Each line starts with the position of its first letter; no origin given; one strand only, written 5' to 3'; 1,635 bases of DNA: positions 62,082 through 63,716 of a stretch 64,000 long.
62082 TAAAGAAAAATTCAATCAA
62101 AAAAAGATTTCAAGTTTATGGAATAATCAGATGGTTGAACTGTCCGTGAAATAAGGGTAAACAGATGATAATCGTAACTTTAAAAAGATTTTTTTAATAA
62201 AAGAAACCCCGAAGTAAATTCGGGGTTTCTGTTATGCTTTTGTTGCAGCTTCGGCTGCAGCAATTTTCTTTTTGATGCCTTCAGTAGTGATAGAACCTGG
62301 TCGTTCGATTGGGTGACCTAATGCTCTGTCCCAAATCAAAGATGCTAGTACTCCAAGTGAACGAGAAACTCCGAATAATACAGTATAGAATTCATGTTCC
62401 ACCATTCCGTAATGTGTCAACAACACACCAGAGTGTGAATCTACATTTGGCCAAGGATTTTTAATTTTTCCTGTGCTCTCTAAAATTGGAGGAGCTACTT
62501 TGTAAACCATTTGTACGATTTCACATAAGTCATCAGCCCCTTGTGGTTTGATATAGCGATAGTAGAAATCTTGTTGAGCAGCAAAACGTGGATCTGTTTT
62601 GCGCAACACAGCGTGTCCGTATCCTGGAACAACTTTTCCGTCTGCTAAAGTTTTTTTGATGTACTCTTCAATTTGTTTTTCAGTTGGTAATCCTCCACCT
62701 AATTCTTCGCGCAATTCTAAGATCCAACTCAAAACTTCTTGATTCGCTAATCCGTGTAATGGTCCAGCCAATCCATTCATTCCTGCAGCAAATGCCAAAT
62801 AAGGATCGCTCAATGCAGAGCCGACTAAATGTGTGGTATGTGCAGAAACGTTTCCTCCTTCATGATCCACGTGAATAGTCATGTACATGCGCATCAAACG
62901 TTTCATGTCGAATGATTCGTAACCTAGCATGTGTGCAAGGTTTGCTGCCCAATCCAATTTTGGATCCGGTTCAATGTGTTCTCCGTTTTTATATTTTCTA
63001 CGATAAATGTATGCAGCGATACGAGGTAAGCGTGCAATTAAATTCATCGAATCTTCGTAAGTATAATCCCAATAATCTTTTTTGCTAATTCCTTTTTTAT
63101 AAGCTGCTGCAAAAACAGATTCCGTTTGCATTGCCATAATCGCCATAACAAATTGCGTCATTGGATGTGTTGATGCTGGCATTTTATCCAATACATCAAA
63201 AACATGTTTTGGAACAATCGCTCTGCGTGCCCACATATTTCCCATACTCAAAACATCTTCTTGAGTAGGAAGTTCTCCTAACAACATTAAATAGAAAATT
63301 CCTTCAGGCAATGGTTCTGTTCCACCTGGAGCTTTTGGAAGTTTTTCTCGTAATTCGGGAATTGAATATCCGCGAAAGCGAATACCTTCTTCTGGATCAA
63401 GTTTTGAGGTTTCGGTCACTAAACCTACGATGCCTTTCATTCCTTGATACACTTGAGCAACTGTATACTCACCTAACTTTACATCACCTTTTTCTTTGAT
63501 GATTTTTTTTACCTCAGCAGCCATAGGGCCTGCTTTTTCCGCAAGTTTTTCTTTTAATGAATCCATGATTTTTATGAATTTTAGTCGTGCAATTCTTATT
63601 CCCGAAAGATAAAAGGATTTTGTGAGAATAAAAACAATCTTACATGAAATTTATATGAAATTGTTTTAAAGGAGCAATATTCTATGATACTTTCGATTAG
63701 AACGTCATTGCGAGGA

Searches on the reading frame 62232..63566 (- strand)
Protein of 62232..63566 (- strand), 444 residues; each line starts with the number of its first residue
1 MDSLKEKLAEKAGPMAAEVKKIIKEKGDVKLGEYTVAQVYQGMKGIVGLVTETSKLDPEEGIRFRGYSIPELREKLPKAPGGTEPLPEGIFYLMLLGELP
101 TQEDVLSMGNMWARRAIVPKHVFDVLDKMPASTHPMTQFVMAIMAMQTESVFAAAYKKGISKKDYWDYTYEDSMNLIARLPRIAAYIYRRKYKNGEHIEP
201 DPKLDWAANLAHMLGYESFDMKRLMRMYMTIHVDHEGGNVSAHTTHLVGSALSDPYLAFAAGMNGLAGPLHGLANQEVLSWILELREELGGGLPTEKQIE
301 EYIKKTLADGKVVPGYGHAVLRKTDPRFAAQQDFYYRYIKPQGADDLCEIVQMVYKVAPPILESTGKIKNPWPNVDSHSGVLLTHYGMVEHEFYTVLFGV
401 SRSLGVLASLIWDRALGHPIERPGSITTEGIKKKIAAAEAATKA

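Call 66: find_encoding_contigs(protein=window:62232-63566:-, flank=10000, max_places=3)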
Protein window:62232-63566:- (444 aa): 3 contigs read that carry it; 2 places shown.
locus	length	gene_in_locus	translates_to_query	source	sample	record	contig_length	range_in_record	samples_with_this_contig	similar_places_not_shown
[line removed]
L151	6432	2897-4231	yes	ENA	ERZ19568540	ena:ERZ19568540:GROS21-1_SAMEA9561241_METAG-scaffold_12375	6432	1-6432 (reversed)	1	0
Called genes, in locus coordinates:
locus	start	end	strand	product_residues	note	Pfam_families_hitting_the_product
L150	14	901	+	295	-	PF00698:Acyl_transf_1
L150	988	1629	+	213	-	-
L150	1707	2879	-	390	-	-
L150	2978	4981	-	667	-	PF17391:Urocanase_N, PF01175:Urocanase, PF17392:Urocanase_C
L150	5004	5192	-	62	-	PF17653:DUF5522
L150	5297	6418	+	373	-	PF03150:CCP_MauG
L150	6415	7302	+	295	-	PF00291:PALP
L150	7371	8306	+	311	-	PF01832:Glucosaminidase, PF01476:LysM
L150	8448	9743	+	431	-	PF03952:Enolase_N, PF00113:Enolase_C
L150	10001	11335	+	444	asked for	PF00285:Citrate_synt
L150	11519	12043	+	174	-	-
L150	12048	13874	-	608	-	PF20695:UbiD_N, PF01977:UbiD, PF20696:UbiD_C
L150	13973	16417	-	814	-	PF17900:Peptidase_M1_N, PF01433:Peptidase_M1, PF18962:Por_Secre_tail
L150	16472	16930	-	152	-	PF19780:DUF6265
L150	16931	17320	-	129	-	PF08327:AHSA1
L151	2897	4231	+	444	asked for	PF00285:Citrate_synt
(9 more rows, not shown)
